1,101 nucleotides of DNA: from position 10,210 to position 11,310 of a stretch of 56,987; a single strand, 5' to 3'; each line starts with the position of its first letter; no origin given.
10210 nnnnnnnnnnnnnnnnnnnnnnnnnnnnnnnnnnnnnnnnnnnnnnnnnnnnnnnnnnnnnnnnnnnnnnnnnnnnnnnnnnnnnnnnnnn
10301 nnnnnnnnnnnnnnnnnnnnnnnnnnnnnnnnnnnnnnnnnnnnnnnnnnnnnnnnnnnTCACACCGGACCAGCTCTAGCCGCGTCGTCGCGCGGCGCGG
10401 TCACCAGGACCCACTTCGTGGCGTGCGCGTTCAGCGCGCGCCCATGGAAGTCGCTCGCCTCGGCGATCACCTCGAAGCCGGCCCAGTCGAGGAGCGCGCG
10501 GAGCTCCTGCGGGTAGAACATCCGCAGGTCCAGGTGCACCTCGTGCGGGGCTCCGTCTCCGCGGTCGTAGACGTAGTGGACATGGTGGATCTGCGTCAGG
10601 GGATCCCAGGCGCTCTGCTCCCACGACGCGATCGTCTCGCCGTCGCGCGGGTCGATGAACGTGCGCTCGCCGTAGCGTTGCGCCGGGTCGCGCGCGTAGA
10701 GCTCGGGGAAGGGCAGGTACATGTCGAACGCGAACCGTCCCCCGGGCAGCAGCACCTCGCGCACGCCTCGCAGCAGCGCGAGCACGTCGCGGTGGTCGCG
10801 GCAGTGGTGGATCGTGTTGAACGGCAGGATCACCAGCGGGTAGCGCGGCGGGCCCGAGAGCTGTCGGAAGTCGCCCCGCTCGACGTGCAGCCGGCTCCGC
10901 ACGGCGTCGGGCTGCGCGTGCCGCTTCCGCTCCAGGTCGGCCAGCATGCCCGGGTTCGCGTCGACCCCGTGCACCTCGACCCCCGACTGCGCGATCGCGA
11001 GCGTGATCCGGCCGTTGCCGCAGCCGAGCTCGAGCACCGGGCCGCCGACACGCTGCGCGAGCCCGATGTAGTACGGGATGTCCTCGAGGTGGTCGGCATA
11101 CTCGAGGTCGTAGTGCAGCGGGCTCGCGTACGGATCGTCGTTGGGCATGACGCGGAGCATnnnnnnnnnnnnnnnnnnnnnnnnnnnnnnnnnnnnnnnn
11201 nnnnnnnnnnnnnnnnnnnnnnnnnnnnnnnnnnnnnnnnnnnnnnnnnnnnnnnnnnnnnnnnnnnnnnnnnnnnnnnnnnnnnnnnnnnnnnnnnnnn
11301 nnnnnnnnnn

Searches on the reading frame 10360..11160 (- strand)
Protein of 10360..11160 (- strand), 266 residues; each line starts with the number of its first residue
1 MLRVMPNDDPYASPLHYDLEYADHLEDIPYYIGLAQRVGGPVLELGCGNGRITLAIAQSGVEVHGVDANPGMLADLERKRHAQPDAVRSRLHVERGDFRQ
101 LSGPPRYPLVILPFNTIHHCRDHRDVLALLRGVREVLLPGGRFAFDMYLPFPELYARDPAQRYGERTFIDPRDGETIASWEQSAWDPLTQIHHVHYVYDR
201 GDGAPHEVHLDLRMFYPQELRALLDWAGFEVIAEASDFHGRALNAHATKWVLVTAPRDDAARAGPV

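Call 3: search_protein_families(library=pfam, proteins=[window:10360-11160:-])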
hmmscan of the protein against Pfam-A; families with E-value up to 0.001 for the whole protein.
window:10360-11160:- (266 aa): 6 families
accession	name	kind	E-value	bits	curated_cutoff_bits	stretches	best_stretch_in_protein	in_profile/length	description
PF13649.12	Methyltransf_25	-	1.4e-15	58.1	27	1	42-141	1-97/97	Methyltransferase domain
PF08242.18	Methyltransf_12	-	2.5e-15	57.4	30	1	43-143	1-98/98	Methyltransferase domain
PF08241.18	Methyltransf_11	-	7.9e-12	46.1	21.2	1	43-145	1-95/95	Methyltransferase domain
PF13489.12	Methyltransf_23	-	5.1e-11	43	27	1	32-233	16-163/164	Methyltransferase domain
PF13847.12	Methyltransf_31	-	1.7e-08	34.7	27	1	39-146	4-110/145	Methyltransferase domain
PF03848.20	TehB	-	0.00069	19.5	20.4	1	40-80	32-72/193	Tellurite resistance protein TehB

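Call 4: search_protein_families(library=ncbifam, proteins=[window:10360-11160:-])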
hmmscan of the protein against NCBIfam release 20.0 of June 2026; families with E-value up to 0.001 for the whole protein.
window:10360-11160:- (266 aa): 14 families
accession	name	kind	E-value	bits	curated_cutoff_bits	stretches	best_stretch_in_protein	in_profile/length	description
NF041820.1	daptide_MTase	equivalog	2.2e-29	102.6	175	1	15-234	14-227/243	daptide-type RiPP biosynthesis methyltransferase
NF043040.1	corrin_prot_MT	hypoth_equivalog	2.1e-11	43.7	180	1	37-142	40-144/216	corrinoid protein-associated methyltransferase CpaM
NF008405.0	PRK11207.1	equivalog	1.3e-07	31.3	218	1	39-107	31-96/198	tellurite resistance methyltransferase TehB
TIGR02021.1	BchM-ChlM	equivalog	1.1e-06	28.3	158.9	1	39-118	55-130/218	magnesium protoporphyrin IX methyltransferase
NF050150.1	RiPP_MTase_ApyS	equivalog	4.2e-06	26.2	400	1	41-101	144-204/323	RiPP biosynthesis methyltransferase ApyS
NF000499.2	Erm23S_rRNA_broad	equivalog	4.1e-05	23.1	212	1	38-111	23-90/244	23S ribosomal RNA methyltransferase Erm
NF045667.1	MTase_DVU1556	equivalog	4.9e-05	22.9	155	0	38-82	22-67/213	DVU_1556 family methyltransferase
NF010703.0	PRK14103.1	equivalog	9.5e-05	21.9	320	1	37-147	24-126/256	trans-aconitate 2-methyltransferase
NF045649.1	2X_seleno_MduS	exception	0.00011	21.3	380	1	42-100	45-101/338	methyltransferase domain-containing selenoprotein MduS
NF008992.0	PRK12335.1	equivalog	0.00014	21.1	303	1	40-78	124-162/289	SAM-dependent methyltransferase TehB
TIGR01983.1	UbiG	equivalog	0.00016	21.1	102.95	1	41-127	52-136/228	bifunctional 2-polyprenyl-6-hydroxyphenol methylase/3-demethylubiquinol 3-O-methyltransferase UbiG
TIGR00477.1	tehB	equivalog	0.00016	21.1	219.5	1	41-82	76-117/238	tellurite resistance methyltransferase TehB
TIGR02072.1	BioC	equivalog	0.00074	19.4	184.95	1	41-147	37-134/244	malonyl-ACP O-methyltransferase BioC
NF042988.1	Erm46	exception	0.00074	18.9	503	0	30-89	24-83/255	23S rRNA (adenine(2058)-N(6))-methyltransferase Erm(46)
